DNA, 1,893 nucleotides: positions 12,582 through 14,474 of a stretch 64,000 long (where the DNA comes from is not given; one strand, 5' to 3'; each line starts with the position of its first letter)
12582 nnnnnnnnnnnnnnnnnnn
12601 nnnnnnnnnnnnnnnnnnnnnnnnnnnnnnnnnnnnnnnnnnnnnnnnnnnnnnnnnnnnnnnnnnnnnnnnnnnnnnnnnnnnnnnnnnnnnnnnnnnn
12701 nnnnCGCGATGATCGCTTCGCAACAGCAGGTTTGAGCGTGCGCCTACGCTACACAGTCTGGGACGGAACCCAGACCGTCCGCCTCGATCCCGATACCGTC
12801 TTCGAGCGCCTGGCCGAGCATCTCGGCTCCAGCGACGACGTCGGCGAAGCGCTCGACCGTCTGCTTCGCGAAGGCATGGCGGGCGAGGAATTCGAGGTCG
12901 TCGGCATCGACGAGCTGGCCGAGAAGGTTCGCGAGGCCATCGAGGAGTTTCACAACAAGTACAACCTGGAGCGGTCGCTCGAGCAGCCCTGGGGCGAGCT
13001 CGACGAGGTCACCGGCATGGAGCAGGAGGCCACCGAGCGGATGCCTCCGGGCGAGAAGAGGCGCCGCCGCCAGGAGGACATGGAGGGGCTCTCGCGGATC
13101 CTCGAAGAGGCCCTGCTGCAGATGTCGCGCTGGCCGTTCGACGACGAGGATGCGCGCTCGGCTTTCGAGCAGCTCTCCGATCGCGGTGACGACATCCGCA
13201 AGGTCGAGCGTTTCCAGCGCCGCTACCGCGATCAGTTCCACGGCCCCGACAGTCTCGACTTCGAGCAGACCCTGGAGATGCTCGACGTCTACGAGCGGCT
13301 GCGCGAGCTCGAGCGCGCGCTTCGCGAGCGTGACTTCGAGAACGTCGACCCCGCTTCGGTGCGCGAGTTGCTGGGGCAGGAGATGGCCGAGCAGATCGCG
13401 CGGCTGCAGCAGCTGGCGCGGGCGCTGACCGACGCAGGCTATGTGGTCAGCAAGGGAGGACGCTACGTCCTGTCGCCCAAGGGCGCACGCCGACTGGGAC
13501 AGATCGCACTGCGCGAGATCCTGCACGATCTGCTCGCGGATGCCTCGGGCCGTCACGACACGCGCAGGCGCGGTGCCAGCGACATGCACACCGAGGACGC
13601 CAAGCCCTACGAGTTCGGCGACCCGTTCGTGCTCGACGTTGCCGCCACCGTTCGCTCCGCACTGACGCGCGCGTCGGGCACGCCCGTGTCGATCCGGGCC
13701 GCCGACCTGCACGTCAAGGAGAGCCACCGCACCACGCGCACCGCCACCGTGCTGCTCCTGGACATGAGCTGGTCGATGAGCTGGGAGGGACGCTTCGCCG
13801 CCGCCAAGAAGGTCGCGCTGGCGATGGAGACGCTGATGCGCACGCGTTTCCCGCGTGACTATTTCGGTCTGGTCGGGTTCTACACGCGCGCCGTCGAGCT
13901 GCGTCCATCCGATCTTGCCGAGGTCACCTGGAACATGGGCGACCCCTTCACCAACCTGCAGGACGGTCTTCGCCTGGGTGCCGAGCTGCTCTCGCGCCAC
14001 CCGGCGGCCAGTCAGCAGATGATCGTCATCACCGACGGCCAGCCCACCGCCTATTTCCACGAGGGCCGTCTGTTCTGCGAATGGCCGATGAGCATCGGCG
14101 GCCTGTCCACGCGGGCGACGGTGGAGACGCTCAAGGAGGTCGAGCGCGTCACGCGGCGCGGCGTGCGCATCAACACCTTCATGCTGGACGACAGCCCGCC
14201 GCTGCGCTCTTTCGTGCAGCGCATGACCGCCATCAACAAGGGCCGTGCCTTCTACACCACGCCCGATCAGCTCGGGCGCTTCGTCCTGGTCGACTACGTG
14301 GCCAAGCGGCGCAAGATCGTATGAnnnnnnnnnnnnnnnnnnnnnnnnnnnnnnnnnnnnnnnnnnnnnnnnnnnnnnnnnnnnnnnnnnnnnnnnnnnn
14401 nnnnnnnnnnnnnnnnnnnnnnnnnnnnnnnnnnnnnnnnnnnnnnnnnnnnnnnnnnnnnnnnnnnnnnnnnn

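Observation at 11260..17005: Uncharacterised ChlI-like AAA+ ATPase plus CoxE-like VWA pair, with degenerate ATPase motifs, forming an operon with mutS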

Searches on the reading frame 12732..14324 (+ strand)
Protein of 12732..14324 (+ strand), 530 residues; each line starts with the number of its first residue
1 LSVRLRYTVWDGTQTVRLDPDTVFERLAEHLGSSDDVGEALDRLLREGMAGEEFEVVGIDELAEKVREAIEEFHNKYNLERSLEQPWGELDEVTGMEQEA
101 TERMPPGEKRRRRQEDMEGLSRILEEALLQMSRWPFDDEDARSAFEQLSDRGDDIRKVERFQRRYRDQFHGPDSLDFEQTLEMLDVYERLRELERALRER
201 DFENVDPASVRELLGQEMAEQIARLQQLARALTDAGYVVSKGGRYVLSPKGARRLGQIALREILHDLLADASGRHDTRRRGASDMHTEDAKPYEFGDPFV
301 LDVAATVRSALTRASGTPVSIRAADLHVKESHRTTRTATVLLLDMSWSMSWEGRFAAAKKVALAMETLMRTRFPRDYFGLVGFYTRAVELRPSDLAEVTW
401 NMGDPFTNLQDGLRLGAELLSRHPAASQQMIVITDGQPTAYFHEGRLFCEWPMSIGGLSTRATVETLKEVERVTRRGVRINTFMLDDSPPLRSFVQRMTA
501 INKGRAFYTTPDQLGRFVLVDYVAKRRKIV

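Call 9: search_protein_families(library=pfam, proteins=[window:12732-14324:+], max_evalue=0.01)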
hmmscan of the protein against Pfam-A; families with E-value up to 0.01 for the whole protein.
window:12732-14324:+ (530 aa): 2 families
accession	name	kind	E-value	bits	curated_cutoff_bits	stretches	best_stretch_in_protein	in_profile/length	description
PF13519.12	VWA_2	-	2.3e-07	31.9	27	1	339-437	1-107/107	von Willebrand factor type A domain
PF17935.6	TetR_C_27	-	0.0068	16.9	26.1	0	35-81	46-92/106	Tetracyclin repressor-like, C-terminal domain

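Call 10: search_protein_families(library=ncbifam, proteins=[window:12732-14324:+], max_evalue=0.01)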
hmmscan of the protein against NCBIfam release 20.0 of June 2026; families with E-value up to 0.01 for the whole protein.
window:12732-14324:+ (530 aa): 1 family
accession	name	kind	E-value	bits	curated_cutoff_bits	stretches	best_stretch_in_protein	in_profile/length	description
TIGR02442.1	Cob-chelat-sub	hypoth_equivalog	8e-11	41.1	779.45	1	277-438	410-583/641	putative cobaltochelatase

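Call 17: search_solved_structures(query=window:12732-14324:+, max_evalue=1, show_alignments=1)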
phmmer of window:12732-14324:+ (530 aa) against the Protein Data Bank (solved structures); distinct sequences matched with E-value up to 1: 7.
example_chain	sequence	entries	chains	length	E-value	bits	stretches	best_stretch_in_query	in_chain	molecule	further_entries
7b7p_A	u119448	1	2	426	0.069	15.4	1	404-447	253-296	Type IV pilus biogenesis protein PilB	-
7ba2_A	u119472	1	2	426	0.9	11.7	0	404-447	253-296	Type IV pilus biogenesis protein PilB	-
6lu5_A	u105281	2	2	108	0.92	11.7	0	114-168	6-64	Nucleosome-remodeling factor subunit BPTF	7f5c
3qzs_A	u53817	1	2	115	0.94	11.6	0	114-168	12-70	Nucleosome-remodeling factor subunit BPTF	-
6lu6_A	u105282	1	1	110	0.95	11.6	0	114-168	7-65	Nucleosome-remodeling factor subunit BPTF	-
7f5e_A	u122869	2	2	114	0.95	11.6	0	114-168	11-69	Nucleosome-remodeling factor subunit BPTF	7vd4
3qzt_A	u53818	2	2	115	0.95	11.6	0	114-168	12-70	Nucleosome-remodeling factor subunit BPTF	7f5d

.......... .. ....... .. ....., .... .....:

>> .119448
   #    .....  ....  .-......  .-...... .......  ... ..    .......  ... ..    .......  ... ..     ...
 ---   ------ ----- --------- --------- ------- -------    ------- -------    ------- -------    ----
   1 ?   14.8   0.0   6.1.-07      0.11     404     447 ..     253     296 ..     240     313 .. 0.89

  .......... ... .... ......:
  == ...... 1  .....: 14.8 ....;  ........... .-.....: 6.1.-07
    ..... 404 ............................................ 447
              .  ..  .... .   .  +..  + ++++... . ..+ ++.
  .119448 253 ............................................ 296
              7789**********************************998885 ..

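Call 18: search_protein_families(library=padloc, proteins=[window:12732-14324:+], max_evalue=0.01)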
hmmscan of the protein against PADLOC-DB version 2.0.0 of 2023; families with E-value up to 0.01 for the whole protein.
window:12732-14324:+ (530 aa): 1 family
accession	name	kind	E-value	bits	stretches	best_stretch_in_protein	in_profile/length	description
PDLC01012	Csm2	-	0.0014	17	1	109-149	86-122/139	Csm2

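Call 57: find_homologous_proteins(query=window:12738-14321:+, max_evalue=0.00001)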
Query window:12738-14321:+ (528 aa): 4641 proteins with E <= 0.00001 among 8000 candidates; the best 120 are listed.
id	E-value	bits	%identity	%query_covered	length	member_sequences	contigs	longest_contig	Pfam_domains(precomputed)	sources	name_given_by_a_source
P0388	0.0e+0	1086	90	100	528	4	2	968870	PF13519.13,PF27098.1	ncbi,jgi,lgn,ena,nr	ncbi:MAG TPA: VWA domain-containing protein [Candidatus Limnocylindrales bacterium]|nr:VWA domain-co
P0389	1.0e-246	838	70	100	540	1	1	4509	PF13519.13,PF27098.1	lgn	-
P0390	1.3e-239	814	68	100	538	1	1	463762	PF13519.13,PF27098.1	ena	-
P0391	3.9e-239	813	68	100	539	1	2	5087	PF27532.1,PF13519.13,PF27098.1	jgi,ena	-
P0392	1.1e-238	811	68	100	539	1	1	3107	PF27532.1,PF13519.13,PF27098.1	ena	-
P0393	1.2e-238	811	68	100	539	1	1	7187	PF27532.1,PF13519.13,PF27098.1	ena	-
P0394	3.3e-238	810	68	100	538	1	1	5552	PF27532.1,PF13519.13,PF27098.1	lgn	-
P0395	7.9e-238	809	66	100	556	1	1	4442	PF13519.13,PF27098.1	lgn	-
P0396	1.2e-237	808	68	100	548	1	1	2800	PF13519.13,PF27098.1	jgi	jgi:uncharacterized protein with von Willebrand factor type A (vWA) domain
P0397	6.1e-237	806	67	100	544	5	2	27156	PF13519.13,PF27098.1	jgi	jgi:uncharacterized protein with von Willebrand factor type A (vWA) domain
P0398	1.9e-236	804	67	100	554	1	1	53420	PF27532.1,PF13519.13,PF27098.1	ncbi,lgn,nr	ncbi:MAG: hypothetical protein HY899_15850 [Deltaproteobacteria bacterium]|nr:hypothetical protein [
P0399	2.3e-236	804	67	100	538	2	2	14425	PF27532.1,PF13519.13,PF27098.1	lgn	-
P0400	9.0e-236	802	65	100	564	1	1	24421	PF27532.1,PF13519.13,PF27098.1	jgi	-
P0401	3.1e-235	800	66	100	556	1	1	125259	PF13519.13,PF27098.1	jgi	jgi:uncharacterized protein with von Willebrand factor type A (vWA) domain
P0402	6.8e-235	799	66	100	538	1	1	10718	PF13519.13,PF27098.1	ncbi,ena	-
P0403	9.5e-235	798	64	100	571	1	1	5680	PF13519.13,PF27098.1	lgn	-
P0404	1.2e-233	795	66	100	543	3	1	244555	PF13519.13,PF27098.1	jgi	jgi:uncharacterized protein with von Willebrand factor type A (vWA) domain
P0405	2.3e-233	794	64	100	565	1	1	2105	PF13519.13,PF27098.1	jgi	jgi:uncharacterized protein with von Willebrand factor type A (vWA) domain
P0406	3.1e-233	793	67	100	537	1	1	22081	PF27532.1,PF13519.13,PF27098.1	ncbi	ncbi:MAG: VWA domain-containing protein [Candidatus Binatia bacterium]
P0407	9.9e-233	792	63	100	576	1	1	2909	PF13519.13,PF27098.1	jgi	-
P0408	4.6e-232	790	66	100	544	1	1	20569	PF27532.1,PF13519.13,PF27098.1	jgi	jgi:uncharacterized protein with von Willebrand factor type A (vWA) domain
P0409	4.8e-232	790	67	100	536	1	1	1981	PF13519.13,PF27098.1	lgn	-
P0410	1.1e-231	788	66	100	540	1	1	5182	PF27532.1,PF13519.13,PF27098.1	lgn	-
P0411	3.5e-231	787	61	100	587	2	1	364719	PF13519.13,PF27098.1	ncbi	ncbi:MAG TPA: VWA domain-containing protein [Candidatus Binatia bacterium]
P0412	4.8e-231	786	66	100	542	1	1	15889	PF13519.13,PF27098.1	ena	-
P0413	2.5e-230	784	66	100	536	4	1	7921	PF13519.13,PF27098.1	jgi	jgi:uncharacterized protein with von Willebrand factor type A (vWA) domain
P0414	3.9e-230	783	67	100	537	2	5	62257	PF13519.13,PF27098.1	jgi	-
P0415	1.1e-229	782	64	100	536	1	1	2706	PF13519.13,PF27098.1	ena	-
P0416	5.9e-229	779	65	100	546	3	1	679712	PF13519.13,PF27098.1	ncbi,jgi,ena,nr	ncbi:MAG TPA: VWA domain-containing protein [Candidatus Limnocylindrales bacterium]|nr:VWA domain-co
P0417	8.7e-229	779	63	100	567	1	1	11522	PF13519.13,PF27098.1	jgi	jgi:uncharacterized protein with von Willebrand factor type A (vWA) domain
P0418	1.9e-228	778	63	100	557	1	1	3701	PF13519.13,PF27098.1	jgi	jgi:uncharacterized protein with von Willebrand factor type A (vWA) domain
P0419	8.0e-225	766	64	100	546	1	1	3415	PF13519.13,PF27098.1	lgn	-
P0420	1.2e-224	765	65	100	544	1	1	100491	PF27532.1,PF13519.13,PF27098.1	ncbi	-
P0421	7.2e-223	759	64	100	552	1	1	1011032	PF13519.13,PF27098.1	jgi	-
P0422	1.1e-214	732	63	100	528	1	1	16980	PF27532.1,PF13519.13,PF27098.1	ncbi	-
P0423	2.1e-208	712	62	99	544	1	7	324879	PF13519.13,PF27098.1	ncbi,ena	-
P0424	2.0e-205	702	60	100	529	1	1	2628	PF27532.1,PF13519.13,PF27098.1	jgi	jgi:uncharacterized protein with von Willebrand factor type A (vWA) domain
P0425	5.6e-204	697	59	100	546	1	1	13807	PF13519.13,PF27098.1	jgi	jgi:uncharacterized protein with von Willebrand factor type A (vWA) domain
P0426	6.7e-203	693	59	100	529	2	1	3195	PF27532.1,PF13519.13,PF27098.1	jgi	jgi:uncharacterized protein with von Willebrand factor type A (vWA) domain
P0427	8.0e-202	690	59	100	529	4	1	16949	PF27532.1,PF13519.13,PF27098.1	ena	-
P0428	4.0e-200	684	58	100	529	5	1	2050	PF27532.1,PF13519.13,PF27098.1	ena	-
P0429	7.5e-198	677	59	100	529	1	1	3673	PF27532.1,PF13519.13,PF27098.1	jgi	jgi:uncharacterized protein with von Willebrand factor type A (vWA) domain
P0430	1.1e-194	666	55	100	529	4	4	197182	PF27532.1,PF13519.13,PF27098.1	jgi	jgi:uncharacterized protein with von Willebrand factor type A (vWA) domain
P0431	1.3e-194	666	60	100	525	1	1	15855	PF13519.13,PF27098.1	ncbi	-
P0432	1.9e-194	666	59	100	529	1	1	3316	PF27532.1,PF13519.13,PF27098.1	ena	-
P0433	7.5e-193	660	58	100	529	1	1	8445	PF27532.1,PF13519.13,PF27098.1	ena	-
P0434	7.3e-191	654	58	100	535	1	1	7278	PF13519.13,PF27098.1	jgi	jgi:uncharacterized protein with von Willebrand factor type A (vWA) domain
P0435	3.0e-190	652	58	100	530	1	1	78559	PF27532.1,PF13519.13,PF27098.1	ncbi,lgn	-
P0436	3.1e-190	652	58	100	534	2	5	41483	PF27532.1,PF13519.13,PF27098.1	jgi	jgi:uncharacterized protein with von Willebrand factor type A (vWA) domain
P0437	1.1e-188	646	70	77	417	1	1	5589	PF13519.13,PF27098.1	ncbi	ncbi:MAG: VWA domain-containing protein, partial [Candidatus Binatia bacterium]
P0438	1.7e-188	646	57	100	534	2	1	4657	PF27532.1,PF13519.13,PF27098.1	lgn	-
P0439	2.1e-185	636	55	100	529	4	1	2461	PF27532.1,PF13519.13,PF27098.1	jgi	jgi:uncharacterized protein with von Willebrand factor type A (vWA) domain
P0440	2.7e-185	635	56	100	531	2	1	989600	PF27532.1,PF13519.13,PF27098.1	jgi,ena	-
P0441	4.1e-185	635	55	100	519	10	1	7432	PF27532.1,PF13519.13,PF27098.1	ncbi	-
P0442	1.6e-184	633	56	100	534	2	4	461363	PF13519.13,PF27098.1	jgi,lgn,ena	jgi:uncharacterized protein with von Willebrand factor type A (vWA) domain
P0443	1.9e-184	633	56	100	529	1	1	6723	PF27532.1,PF13519.13,PF27098.1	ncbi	-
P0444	3.0e-184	632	58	100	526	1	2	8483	PF13519.13,PF27098.1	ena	-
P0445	9.3e-184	630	56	100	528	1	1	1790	PF27532.1,PF13519.13,PF27098.1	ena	-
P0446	3.1e-183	629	56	100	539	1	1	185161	PF27532.1,PF13519.13,PF27098.1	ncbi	-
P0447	4.6e-183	628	53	100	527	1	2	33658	PF27532.1,PF13519.13,PF27098.1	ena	-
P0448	1.4e-182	626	57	100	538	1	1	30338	PF13519.13,PF27098.1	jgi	-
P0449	2.3e-182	626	56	100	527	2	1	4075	PF27532.1,PF13519.13,PF27098.1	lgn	-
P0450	3.7e-182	625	53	100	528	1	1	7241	PF27532.1,PF13519.13,PF27098.1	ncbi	-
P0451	5.3e-182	624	55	100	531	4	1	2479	PF27532.1,PF13519.13,PF27098.1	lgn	-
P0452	2.2e-181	622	54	100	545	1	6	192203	PF13519.13,PF27098.1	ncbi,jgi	jgi:uncharacterized protein with von Willebrand factor type A (vWA) domain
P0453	2.3e-181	622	53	100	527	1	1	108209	PF27532.1,PF13519.13,PF27098.1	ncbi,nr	ncbi:MAG: VWA domain-containing protein [Deltaproteobacteria bacterium]|nr:VWA domain-containing pro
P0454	4.4e-181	621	55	100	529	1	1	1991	PF27532.1,PF13519.13,PF27098.1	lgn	-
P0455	5.0e-181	621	55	99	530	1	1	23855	PF27532.1,PF13519.13,PF27098.1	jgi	jgi:uncharacterized protein with von Willebrand factor type A (vWA) domain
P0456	5.2e-181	621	54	100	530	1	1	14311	PF27532.1,PF13519.13,PF27098.1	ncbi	-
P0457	5.7e-181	621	55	100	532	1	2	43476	PF27532.1,PF13519.13,PF27098.1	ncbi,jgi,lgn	ncbi:MAG: hypothetical protein ACI8TX_001336 [Hyphomicrobiaceae bacterium]|jgi:uncharacterized prote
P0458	6.2e-181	621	53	100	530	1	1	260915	PF27532.1,PF13519.13,PF27098.1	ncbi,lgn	-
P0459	7.5e-181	621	55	100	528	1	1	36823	PF27532.1,PF13519.13,PF27098.1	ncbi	-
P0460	1.4e-180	620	54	100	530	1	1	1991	PF27532.1,PF13519.13,PF27098.1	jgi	jgi:uncharacterized protein with von Willebrand factor type A (vWA) domain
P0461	1.5e-180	620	52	100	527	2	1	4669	PF27532.1,PF13519.13,PF27098.1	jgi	jgi:uncharacterized protein with von Willebrand factor type A (vWA) domain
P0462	1.6e-180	620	52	100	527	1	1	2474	PF27532.1,PF13519.13,PF27098.1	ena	-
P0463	2.4e-180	619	52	100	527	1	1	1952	PF27532.1,PF13519.13,PF27098.1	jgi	-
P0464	2.5e-180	619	54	99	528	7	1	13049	PF27532.1,PF13519.13,PF27098.1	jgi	jgi:uncharacterized protein with von Willebrand factor type A (vWA) domain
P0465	2.7e-180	619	52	100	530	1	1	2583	PF27532.1,PF13519.13,PF27098.1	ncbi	-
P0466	2.8e-180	619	53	100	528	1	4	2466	PF27532.1,PF13519.13,PF27098.1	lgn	-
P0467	3.0e-180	619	53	99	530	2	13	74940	PF27532.1,PF13519.13,PF27098.1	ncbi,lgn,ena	-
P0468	3.4e-180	619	52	100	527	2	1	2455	PF27532.1,PF13519.13,PF27098.1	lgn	-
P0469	4.8e-180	618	52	100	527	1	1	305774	PF27532.1,PF13519.13,PF27098.1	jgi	jgi:uncharacterized protein with von Willebrand factor type A (vWA) domain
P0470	5.2e-180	618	53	100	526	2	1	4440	PF27532.1,PF13519.13,PF27098.1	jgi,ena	-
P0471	8.3e-180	617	52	100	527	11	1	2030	PF27532.1,PF13519.13,PF27098.1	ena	-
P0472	1.0e-179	617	55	100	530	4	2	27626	PF27532.1,PF13519.13,PF27098.1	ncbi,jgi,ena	-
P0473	1.2e-179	617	54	100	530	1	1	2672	PF27532.1,PF13519.13,PF27098.1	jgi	jgi:uncharacterized protein with von Willebrand factor type A (vWA) domain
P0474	1.3e-179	617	51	100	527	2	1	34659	PF27532.1,PF13519.13,PF27098.1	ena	-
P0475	2.4e-179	616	55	100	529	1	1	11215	PF27532.1,PF13519.13,PF27098.1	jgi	-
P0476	3.3e-179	615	53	100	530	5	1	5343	PF27532.1,PF13519.13,PF27098.1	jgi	jgi:uncharacterized protein with von Willebrand factor type A (vWA) domain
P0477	4.2e-179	615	54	99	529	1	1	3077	PF27532.1,PF13519.13,PF27098.1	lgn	-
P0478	4.4e-179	615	51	100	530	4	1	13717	PF27532.1,PF13519.13,PF27098.1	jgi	jgi:uncharacterized protein with von Willebrand factor type A (vWA) domain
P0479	4.6e-179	615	55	100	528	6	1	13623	PF27532.1,PF13519.13,PF27098.1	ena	-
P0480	4.9e-179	615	53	100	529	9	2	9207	PF27532.1,PF13519.13,PF27098.1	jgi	jgi:uncharacterized protein with von Willebrand factor type A (vWA) domain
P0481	5.4e-179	615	52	99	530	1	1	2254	PF27532.1,PF13519.13,PF27098.1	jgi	jgi:uncharacterized protein with von Willebrand factor type A (vWA) domain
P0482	7.3e-179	614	52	100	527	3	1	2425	PF27532.1,PF13519.13,PF27098.1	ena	-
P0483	7.5e-179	614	54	99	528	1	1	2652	PF27532.1,PF13519.13,PF27098.1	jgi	jgi:uncharacterized protein with von Willebrand factor type A (vWA) domain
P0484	9.7e-179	614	54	99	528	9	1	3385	PF27532.1,PF13519.13,PF27098.1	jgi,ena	-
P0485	1.0e-178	614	51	100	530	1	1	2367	PF27532.1,PF13519.13,PF27098.1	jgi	jgi:uncharacterized protein with von Willebrand factor type A (vWA) domain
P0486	1.2e-178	613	53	100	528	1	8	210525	PF27532.1,PF13519.13,PF27098.1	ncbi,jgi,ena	-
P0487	1.5e-178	613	52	100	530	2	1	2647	PF27532.1,PF13519.13,PF27098.1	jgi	jgi:uncharacterized protein with von Willebrand factor type A (vWA) domain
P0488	1.7e-178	613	51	100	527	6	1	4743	PF27532.1,PF13519.13,PF27098.1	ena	-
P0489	1.7e-178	613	54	100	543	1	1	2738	PF27532.1,PF13519.13,PF27098.1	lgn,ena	-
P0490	1.7e-178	613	52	100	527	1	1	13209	PF27532.1,PF13519.13,PF27098.1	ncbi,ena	-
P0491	2.7e-178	612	53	100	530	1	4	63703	PF27532.1,PF13519.13,PF27098.1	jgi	-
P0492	3.1e-178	612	55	100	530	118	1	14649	PF27532.1,PF13519.13,PF27098.1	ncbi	-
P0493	3.6e-178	612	53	100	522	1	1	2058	PF13519.13,PF27098.1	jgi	jgi:uncharacterized protein with von Willebrand factor type A (vWA) domain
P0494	3.7e-178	612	52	100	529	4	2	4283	PF27532.1,PF13519.13,PF27098.1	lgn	-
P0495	4.3e-178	612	54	99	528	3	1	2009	PF27532.1,PF13519.13,PF27098.1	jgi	jgi:uncharacterized protein with von Willebrand factor type A (vWA) domain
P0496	4.6e-178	611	53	100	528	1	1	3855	PF27532.1,PF13519.13,PF27098.1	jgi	jgi:uncharacterized protein with von Willebrand factor type A (vWA) domain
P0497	4.7e-178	611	53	100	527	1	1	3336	PF27532.1,PF13519.13,PF27098.1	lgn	-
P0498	4.8e-178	611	54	99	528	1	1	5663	PF27532.1,PF13519.13,PF27098.1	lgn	-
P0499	5.1e-178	611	51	100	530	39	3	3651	PF27532.1,PF13519.13,PF27098.1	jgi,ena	-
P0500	5.2e-178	611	52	100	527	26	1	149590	PF27532.1,PF13519.13,PF27098.1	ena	-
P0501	5.3e-178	611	53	100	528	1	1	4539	PF27532.1,PF13519.13,PF27098.1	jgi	-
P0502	5.3e-178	611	54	100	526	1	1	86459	PF27532.1,PF13519.13,PF27098.1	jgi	jgi:uncharacterized protein with von Willebrand factor type A (vWA) domain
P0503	5.3e-178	611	53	100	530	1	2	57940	PF27532.1,PF13519.13,PF27098.1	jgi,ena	-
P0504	5.9e-178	611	53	100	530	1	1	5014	PF27532.1,PF13519.13,PF27098.1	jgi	jgi:uncharacterized protein with von Willebrand factor type A (vWA) domain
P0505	6.0e-178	611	52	100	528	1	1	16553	PF27532.1,PF13519.13,PF27098.1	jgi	jgi:uncharacterized protein with von Willebrand factor type A (vWA) domain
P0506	6.8e-178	611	53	99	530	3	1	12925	PF27532.1,PF13519.13,PF27098.1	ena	-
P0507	6.9e-178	611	55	100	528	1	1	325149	PF27532.1,PF13519.13,PF27098.1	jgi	jgi:uncharacterized protein with von Willebrand factor type A (vWA) domain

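Call 72: predict_structure(alignment_id=A5)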
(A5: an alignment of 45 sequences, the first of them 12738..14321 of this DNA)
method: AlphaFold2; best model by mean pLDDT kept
length: 528 residues; sequences in the alignment: 45
mean_pLDDT: 80.0   pTM: 0.52
mean pLDDT of the five models: 80.0, 75.8, 75.7, 71.4, 67.3
residues with pLDDT >= 90: 148; 70-90: 279; 50-70: 65; < 50: 36
segments of 3 or more residues with pLDDT < 50: 1-8, 264-284, 451-456
pLDDT, mean of each block of 10 residues (from residue 1): 41 68 85 82 83 84 94 93 94 92 87 89 92 90 93 93 90 93 93 89 88 89 87 84 81 71 46 34 59 75 85 80 79 77 82 78 69 80 87 76 86 89 83 85 81 55 90 89 74 81 72 58 60
secondary structure, 60 per line:
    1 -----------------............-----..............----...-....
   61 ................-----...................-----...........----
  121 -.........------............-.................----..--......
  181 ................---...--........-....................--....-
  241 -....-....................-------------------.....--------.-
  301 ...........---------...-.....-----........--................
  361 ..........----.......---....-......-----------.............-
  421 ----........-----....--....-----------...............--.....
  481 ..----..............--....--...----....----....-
elements in order: H18-29 H35-45 E46-48 E53-55 H57-74 H82-100 H106-116 H122-130 H137-148 H150-166 H175-196 H205-212 H214-233 E236-239 E242-245 H247-266 E286-290 H301-311 E325-329 E335-342 H345-370 E375-381 E385-388 H390-395 H407-419 E425-432 E438-441 E444-447 H459-473 E476-482 H487-500 E503-506 E516-519 E524-527
